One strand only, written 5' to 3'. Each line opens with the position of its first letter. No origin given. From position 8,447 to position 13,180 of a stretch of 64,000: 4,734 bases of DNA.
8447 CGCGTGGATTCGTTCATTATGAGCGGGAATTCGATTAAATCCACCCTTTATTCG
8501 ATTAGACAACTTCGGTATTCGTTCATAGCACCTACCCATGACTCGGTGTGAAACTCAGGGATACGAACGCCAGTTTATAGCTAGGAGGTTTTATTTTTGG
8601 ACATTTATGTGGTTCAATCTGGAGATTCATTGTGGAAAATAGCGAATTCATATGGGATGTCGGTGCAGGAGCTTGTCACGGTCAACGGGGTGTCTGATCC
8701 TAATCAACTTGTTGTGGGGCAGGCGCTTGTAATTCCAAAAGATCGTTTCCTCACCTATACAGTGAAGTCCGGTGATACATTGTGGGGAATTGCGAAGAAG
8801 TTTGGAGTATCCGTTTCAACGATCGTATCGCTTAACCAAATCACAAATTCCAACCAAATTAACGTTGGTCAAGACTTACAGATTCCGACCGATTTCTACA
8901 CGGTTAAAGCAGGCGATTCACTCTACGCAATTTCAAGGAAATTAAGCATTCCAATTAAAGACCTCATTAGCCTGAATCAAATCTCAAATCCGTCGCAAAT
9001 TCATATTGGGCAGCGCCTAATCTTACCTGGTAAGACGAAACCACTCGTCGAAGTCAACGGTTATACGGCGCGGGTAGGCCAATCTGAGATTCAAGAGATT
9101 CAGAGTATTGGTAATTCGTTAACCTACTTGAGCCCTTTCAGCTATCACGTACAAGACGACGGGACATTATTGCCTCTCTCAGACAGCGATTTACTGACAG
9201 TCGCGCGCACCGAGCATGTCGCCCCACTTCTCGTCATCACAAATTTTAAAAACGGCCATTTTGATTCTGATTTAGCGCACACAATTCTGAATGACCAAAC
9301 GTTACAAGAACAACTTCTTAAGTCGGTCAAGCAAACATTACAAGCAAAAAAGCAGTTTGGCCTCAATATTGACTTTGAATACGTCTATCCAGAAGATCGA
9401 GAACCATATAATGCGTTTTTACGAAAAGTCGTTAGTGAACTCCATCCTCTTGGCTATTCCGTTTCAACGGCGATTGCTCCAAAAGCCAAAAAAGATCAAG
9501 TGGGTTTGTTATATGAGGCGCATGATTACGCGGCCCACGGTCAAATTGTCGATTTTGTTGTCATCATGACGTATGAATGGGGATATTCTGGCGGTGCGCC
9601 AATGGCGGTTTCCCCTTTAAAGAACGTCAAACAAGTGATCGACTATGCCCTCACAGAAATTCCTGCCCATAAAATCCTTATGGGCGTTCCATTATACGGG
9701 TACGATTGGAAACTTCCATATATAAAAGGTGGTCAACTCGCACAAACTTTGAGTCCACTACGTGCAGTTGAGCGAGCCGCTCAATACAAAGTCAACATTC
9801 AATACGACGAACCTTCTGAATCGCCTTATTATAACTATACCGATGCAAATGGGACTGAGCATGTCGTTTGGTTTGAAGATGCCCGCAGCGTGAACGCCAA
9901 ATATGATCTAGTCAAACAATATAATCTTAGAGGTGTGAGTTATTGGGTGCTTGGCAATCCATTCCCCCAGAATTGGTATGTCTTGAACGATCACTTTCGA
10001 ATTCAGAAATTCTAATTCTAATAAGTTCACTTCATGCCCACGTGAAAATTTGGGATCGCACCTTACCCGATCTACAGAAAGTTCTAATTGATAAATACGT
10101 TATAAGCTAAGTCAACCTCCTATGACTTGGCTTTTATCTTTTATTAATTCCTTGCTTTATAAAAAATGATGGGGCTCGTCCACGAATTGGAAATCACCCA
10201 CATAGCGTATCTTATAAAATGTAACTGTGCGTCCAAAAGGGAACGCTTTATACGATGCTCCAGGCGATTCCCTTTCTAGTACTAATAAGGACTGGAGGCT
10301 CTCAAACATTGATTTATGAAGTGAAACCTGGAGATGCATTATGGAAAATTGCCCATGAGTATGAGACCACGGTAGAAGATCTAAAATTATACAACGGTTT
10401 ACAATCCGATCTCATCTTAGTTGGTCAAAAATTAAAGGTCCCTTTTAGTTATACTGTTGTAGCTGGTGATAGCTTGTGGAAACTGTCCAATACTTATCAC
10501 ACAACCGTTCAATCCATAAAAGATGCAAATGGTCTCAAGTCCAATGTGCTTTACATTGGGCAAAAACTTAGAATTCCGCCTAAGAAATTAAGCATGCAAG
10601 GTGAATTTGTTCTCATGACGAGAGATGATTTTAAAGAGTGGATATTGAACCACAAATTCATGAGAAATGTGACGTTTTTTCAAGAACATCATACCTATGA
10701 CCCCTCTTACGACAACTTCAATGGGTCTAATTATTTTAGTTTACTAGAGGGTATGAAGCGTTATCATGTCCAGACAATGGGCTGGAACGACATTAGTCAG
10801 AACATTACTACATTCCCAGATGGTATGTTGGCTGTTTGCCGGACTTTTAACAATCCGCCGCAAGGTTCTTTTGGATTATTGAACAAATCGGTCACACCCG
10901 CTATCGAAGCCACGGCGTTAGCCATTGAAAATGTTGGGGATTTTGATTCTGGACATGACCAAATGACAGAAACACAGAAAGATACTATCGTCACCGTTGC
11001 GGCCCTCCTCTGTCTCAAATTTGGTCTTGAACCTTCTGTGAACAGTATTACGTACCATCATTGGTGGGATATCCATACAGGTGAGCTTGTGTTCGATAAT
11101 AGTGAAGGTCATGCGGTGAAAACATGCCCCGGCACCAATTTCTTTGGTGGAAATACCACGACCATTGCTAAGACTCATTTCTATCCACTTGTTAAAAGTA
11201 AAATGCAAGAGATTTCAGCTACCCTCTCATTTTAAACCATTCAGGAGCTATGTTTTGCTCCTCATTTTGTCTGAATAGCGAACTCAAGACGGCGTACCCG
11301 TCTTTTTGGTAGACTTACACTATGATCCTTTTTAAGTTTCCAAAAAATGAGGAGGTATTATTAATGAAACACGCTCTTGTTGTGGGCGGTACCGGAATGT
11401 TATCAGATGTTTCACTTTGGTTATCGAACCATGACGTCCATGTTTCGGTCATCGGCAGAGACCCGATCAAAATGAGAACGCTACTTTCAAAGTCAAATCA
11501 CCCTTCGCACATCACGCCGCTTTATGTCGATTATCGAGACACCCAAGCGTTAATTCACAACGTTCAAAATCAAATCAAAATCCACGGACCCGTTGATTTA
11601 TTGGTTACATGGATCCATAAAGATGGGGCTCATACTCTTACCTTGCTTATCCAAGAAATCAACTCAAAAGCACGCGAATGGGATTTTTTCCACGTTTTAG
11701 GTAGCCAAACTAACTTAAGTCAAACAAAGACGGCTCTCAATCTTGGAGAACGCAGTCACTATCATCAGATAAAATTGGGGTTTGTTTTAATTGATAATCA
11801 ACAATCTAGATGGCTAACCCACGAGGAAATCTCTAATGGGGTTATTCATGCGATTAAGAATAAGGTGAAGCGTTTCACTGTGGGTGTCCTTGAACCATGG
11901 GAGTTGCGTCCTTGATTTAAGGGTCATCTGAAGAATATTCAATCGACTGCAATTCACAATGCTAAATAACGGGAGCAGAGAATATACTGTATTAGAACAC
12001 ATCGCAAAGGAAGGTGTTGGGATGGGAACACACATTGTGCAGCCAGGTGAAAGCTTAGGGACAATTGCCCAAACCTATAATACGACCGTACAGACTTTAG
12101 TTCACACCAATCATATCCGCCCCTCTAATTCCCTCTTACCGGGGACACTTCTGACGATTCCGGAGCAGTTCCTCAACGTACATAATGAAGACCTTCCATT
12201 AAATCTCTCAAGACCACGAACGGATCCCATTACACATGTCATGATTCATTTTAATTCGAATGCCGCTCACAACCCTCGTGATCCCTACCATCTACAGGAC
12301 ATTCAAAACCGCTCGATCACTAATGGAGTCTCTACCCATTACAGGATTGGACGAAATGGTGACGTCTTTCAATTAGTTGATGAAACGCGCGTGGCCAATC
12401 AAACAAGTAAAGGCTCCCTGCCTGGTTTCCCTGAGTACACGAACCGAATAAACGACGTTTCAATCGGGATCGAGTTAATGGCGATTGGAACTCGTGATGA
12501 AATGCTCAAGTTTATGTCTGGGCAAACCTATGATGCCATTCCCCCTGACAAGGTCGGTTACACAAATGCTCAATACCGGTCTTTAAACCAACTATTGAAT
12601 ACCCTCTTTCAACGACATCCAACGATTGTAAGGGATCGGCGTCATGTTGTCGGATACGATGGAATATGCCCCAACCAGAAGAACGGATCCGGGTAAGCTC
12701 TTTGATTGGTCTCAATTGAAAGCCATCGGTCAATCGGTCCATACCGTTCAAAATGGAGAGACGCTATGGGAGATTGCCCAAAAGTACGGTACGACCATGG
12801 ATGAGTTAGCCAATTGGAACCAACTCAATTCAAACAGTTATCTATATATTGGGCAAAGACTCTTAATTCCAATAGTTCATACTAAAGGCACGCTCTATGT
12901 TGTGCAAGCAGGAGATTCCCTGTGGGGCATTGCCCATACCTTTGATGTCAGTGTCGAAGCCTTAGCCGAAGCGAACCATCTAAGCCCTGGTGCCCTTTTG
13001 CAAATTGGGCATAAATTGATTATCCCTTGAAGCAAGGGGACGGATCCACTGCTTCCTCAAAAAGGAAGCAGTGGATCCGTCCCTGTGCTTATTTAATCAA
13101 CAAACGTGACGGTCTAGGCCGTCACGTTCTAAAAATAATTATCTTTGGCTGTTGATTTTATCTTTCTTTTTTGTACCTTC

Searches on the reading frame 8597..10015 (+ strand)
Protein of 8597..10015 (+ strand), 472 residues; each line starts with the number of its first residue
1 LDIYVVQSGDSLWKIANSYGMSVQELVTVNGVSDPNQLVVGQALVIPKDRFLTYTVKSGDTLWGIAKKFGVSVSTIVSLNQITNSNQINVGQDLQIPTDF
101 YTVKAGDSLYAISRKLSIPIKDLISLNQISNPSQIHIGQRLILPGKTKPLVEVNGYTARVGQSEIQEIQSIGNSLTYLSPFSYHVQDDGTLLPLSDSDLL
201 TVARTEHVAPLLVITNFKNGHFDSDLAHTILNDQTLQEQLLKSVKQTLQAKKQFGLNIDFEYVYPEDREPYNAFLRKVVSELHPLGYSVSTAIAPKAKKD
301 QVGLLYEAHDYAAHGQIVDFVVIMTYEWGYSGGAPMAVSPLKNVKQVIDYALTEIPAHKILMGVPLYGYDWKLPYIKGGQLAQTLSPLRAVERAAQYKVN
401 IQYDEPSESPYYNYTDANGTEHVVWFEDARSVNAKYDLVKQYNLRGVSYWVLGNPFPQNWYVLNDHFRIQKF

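Call 40: search_protein_families(library=pfam, max_evalue=0.00001, proteins=[window:8597-10015:+])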
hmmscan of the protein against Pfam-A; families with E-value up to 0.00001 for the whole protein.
window:8597-10015:+ (472 aa): 7 families
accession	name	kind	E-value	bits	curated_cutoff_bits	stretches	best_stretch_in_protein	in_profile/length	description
PF01476.26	LysM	-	1.2e-51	172.8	20.9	3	54-97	1-43/43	LysM domain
PF00704.34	Glyco_hydro_18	-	6.6e-27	95.4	29.6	1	229-453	82-315/317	Glycosyl hydrolases family 18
PF23473.1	LysM3_LYK4_5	-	4.7e-13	49.4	29.3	1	52-89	3-39/48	LYK4/5 LysM3 domain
PF23446.1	LysM1_NFP_LYK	-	2.2e-08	35.3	36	0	51-97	5-54/60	NFP/LYK LysM1 domain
PF23577.1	LysM_RLK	-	1.9e-06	28.2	27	0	52-80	1-29/44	LysM domain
PF04225.17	LysM_OapA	-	5e-06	27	22.3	0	101-141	5-49/85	Opacity-associated protein A LysM-like domain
PF23472.1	LysM2_CERK1_LYK3_4_5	-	7e-06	26.3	27.4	0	52-97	6-54/56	LYK3/4/5 LysM2 domain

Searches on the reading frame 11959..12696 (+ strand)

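Call 85: search_protein_families(library=pfam, max_evalue=0.00001, proteins=[window:11959-12696:+])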
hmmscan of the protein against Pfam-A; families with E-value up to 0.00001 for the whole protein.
window:11959-12696:+ (245 aa): 2 families
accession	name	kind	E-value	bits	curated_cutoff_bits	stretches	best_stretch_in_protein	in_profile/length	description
PF01510.30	Amidase_2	-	1e-17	65.1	26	1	88-233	2-119/131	N-acetylmuramoyl-L-alanine amidase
PF01476.26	LysM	-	4.2e-11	43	20.9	1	25-68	1-43/43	LysM domain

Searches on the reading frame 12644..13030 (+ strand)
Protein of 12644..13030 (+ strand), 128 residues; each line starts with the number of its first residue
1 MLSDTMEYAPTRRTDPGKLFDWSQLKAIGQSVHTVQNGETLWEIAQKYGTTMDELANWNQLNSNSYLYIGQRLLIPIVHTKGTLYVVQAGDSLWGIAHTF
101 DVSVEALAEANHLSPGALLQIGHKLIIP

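Call 85: search_protein_families(library=pfam, max_evalue=0.00001, proteins=[window:12644-13030:+])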
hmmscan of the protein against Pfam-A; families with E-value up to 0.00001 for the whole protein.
window:12644-13030:+ (128 aa): 3 families
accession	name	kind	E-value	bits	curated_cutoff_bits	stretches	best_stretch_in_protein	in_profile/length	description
PF01476.26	LysM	-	6.4e-36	122.5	20.9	2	33-76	1-43/43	LysM domain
PF23473.1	LysM3_LYK4_5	-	7.2e-11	42.4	29.3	0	85-115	5-35/48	LYK4/5 LysM3 domain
PF23446.1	LysM1_NFP_LYK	-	1.4e-07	32.7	36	0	39-77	16-55/60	NFP/LYK LysM1 domain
